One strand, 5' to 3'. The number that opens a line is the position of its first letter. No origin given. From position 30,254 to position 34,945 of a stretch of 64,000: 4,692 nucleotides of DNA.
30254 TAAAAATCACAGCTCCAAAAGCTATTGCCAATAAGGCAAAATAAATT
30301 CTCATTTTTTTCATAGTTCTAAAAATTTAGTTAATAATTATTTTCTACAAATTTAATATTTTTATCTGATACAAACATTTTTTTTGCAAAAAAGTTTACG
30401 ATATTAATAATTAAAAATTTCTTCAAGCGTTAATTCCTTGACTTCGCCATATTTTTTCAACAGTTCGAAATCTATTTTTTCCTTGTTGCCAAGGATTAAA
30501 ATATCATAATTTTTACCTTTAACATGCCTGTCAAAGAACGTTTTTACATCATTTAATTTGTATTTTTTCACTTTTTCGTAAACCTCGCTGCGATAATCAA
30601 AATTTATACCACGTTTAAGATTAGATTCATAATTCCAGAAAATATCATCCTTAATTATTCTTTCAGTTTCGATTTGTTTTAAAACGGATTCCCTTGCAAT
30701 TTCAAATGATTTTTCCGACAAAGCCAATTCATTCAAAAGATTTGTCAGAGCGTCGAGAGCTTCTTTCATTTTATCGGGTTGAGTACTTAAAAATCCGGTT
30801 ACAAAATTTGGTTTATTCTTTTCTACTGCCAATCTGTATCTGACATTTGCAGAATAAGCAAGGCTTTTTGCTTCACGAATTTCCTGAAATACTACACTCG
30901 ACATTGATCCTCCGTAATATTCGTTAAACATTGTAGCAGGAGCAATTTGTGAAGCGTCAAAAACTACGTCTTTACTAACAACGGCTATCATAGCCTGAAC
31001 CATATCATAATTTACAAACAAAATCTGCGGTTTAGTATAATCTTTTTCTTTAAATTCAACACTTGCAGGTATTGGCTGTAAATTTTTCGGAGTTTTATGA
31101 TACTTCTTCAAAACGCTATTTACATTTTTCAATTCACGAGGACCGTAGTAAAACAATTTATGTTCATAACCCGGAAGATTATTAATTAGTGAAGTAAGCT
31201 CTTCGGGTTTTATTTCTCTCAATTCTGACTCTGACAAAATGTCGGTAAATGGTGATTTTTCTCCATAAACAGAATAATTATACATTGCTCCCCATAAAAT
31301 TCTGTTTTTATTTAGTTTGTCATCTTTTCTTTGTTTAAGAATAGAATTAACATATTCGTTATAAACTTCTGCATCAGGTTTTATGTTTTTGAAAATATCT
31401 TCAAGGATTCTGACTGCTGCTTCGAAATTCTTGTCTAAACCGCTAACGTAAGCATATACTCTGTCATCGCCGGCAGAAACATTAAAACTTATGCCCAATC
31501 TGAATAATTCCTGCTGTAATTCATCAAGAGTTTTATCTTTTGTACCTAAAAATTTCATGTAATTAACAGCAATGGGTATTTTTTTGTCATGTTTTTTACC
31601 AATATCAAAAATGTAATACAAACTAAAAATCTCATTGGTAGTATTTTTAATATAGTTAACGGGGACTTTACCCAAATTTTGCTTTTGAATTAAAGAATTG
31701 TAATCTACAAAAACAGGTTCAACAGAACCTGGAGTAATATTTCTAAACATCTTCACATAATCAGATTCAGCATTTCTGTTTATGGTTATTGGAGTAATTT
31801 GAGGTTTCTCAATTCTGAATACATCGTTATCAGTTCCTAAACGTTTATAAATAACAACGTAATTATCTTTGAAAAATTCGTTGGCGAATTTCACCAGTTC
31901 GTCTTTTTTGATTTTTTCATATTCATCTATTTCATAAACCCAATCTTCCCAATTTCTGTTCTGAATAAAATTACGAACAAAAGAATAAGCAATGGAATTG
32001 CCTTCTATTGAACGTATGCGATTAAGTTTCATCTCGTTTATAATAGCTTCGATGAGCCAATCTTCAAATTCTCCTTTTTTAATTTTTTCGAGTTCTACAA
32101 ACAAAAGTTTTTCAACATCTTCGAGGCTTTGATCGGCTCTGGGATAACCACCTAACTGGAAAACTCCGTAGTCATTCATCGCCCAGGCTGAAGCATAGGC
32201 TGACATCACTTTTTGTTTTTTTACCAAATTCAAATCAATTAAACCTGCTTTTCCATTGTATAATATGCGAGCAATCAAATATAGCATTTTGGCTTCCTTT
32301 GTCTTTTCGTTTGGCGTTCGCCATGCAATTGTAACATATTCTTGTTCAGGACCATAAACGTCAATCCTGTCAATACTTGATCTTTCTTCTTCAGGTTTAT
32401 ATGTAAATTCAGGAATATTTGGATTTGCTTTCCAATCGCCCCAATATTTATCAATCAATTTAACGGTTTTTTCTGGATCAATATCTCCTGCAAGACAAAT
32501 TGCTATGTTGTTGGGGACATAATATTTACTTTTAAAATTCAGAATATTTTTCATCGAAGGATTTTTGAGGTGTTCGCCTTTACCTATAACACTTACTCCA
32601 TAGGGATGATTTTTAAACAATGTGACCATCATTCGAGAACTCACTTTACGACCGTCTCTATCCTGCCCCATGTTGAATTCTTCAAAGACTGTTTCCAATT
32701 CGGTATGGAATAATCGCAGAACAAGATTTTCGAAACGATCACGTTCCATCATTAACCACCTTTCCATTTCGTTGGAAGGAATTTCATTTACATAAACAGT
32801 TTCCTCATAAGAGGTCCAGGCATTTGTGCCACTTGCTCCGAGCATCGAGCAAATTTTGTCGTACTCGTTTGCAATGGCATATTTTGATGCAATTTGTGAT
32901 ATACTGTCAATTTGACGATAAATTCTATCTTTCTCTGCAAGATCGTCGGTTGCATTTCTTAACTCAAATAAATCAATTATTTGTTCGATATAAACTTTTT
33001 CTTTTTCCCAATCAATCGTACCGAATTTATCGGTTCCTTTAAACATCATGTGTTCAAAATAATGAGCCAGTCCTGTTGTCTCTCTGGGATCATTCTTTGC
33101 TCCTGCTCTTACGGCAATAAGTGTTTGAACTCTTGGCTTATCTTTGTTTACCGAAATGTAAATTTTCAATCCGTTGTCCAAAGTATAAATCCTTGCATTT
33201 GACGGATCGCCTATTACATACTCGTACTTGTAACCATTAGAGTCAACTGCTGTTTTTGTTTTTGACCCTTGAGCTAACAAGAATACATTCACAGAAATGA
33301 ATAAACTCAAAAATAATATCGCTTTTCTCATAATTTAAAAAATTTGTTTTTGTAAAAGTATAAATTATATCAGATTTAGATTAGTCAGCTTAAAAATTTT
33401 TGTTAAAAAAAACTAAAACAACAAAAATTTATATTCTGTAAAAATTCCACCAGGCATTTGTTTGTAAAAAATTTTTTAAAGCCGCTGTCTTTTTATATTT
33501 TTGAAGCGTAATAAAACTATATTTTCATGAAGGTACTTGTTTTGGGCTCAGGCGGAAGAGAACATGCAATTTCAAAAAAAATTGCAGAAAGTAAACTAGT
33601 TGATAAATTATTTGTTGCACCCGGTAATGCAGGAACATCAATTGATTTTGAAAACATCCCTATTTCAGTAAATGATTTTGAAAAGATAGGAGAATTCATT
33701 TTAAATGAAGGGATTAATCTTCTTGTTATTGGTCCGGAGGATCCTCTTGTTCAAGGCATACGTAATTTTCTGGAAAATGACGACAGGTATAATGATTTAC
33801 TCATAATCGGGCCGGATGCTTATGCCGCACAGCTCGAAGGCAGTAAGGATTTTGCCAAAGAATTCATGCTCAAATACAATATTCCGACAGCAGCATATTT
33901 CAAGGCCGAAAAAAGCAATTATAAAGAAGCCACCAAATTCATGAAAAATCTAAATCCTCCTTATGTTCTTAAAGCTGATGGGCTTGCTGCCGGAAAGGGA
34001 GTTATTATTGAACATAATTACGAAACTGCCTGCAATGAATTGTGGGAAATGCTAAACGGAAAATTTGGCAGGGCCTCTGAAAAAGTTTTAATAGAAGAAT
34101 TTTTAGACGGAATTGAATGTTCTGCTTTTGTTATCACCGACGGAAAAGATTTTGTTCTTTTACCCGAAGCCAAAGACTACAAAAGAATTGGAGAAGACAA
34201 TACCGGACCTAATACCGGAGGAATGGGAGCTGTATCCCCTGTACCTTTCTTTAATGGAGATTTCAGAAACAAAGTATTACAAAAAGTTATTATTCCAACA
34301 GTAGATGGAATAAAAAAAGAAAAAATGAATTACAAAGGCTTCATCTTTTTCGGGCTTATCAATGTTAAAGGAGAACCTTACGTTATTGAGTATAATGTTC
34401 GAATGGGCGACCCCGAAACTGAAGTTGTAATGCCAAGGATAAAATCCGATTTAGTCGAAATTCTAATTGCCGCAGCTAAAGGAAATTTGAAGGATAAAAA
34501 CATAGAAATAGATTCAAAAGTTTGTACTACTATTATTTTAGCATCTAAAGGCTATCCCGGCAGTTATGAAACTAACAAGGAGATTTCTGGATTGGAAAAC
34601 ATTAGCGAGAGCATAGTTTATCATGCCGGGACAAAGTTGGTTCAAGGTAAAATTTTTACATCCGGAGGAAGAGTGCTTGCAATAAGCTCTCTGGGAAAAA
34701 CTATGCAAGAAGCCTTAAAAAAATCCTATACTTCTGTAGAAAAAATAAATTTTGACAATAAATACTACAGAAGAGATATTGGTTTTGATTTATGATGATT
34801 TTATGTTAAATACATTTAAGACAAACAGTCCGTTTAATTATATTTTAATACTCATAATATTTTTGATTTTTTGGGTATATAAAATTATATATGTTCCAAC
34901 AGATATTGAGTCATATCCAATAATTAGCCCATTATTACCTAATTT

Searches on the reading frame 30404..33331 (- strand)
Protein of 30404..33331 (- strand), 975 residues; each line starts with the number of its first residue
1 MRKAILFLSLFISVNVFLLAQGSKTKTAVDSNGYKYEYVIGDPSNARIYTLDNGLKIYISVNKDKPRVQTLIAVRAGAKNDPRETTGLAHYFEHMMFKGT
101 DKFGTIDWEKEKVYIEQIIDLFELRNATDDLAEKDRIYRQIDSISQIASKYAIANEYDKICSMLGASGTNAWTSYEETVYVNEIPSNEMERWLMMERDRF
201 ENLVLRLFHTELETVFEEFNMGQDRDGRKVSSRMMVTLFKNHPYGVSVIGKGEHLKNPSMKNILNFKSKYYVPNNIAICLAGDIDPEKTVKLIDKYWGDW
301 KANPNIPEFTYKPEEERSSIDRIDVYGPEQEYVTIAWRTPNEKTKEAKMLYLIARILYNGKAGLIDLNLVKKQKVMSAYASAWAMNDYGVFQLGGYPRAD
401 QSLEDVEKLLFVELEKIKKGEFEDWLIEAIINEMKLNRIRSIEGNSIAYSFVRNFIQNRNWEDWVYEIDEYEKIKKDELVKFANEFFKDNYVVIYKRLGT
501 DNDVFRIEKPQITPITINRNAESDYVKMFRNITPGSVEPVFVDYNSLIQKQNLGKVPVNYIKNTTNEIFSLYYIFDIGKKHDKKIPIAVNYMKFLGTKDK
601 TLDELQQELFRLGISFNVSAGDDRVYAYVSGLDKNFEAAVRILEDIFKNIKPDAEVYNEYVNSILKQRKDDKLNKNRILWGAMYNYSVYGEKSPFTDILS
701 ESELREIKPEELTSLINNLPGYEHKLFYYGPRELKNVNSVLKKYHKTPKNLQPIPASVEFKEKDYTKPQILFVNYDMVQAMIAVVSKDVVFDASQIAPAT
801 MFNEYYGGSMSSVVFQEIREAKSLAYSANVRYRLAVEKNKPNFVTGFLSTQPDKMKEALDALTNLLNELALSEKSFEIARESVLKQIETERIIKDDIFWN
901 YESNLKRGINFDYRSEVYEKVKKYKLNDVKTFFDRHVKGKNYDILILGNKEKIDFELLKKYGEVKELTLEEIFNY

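Call 32: search_protein_families(library=ncbifam, proteins=[window:30404-33331:-], max_evalue=0.00001)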
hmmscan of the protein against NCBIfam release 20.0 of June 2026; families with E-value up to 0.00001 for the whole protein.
window:30404-33331:- (975 aa): 4 families
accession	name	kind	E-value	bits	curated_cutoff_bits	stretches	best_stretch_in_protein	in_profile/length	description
NF047422.1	YfmF_fam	equivalog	2.2e-22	79.5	285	2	701-928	168-393/412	EF-P 5-aminopentanol modification-associated protein YfmF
NF011681.0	PRK15101.1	equivalog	2.5e-12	45.6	765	1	42-104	40-102/961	pitrilysin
NF047421.1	YfmH_fam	equivalog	4.4e-11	42.6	250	1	165-494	86-418/425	EF-P 5-aminopentanol modification-associated protein YfmH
TIGR02110.1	PQQ_syn_pqqF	equivalog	4.9e-07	28.9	320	1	49-104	3-58/697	pyrroloquinoline quinone biosynthesis protein PqqF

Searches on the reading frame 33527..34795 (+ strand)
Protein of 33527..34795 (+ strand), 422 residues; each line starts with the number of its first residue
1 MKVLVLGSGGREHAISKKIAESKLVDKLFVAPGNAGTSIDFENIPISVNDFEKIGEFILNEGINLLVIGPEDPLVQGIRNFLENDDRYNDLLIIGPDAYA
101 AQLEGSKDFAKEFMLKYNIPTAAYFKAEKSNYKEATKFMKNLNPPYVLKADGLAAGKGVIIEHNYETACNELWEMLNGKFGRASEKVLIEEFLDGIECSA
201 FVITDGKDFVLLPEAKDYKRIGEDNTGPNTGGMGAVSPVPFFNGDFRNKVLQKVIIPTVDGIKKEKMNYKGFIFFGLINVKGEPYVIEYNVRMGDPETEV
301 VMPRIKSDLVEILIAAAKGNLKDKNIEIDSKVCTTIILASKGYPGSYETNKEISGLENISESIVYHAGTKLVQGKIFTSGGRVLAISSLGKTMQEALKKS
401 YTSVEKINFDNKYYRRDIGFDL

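Call 70: search_protein_families(library=pfam, proteins=[window:33527-34795:+], max_evalue=0.00001)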
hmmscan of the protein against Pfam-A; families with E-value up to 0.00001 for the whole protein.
window:33527-34795:+ (422 aa): 3 families
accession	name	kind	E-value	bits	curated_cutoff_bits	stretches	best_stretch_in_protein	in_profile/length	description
PF01071.24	GARS_A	-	3.4e-65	220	27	1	105-298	1-194/194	Phosphoribosylglycinamide synthetase, ATP-grasp (A) domain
PF02844.21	GARS_N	-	5.5e-31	107.7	29.5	1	1-104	1-100/100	Phosphoribosylglycinamide synthetase, N domain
PF02843.22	GARS_C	-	4e-30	104.4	34.8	1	334-420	2-91/92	Phosphoribosylglycinamide synthetase, C domain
